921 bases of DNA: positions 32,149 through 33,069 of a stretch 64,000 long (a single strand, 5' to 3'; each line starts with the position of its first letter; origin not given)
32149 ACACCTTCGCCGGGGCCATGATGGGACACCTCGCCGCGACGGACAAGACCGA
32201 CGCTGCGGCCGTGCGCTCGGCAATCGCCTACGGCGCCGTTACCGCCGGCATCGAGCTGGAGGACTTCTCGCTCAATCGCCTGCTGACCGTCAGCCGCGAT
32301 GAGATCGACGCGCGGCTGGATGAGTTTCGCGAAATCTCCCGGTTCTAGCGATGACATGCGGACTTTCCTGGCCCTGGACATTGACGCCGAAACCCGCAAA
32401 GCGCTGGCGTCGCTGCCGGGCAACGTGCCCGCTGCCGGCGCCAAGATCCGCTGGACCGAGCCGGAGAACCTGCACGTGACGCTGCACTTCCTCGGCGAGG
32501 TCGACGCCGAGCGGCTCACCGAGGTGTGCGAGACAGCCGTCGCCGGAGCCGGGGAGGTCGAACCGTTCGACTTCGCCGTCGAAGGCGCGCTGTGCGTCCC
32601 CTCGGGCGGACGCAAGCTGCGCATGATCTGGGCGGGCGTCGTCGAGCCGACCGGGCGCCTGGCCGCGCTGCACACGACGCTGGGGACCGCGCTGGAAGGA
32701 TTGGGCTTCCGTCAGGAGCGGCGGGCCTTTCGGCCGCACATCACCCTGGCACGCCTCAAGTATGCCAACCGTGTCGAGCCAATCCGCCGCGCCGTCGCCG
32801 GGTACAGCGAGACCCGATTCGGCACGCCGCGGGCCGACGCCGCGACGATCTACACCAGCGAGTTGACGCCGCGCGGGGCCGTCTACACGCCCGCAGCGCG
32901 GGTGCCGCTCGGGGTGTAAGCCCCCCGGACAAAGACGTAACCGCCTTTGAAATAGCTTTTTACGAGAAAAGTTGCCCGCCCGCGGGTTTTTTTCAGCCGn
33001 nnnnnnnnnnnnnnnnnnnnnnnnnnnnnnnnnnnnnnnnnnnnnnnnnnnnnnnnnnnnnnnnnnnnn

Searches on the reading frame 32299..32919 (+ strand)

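Call 3: search_protein_families(library=pfam, proteins=[window:32299-32919:+])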
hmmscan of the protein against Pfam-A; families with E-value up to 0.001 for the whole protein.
window:32299-32919:+ (206 aa): 3 families
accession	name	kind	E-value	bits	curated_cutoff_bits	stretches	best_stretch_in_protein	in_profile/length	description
PF02834.22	LigT_PEase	-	1.1e-26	93.2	23.3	2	27-111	2-87/87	LigT like Phosphoesterase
PF13563.12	2_5_RNA_ligase2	-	8.2e-13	49.1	27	1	57-166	25-129/152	2'-5' RNA ligase superfamily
PF10469.15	AKAP7_NLS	-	3.2e-06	27.6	24.4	1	53-203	38-207/208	AKAP7 2'5' RNA ligase-like domain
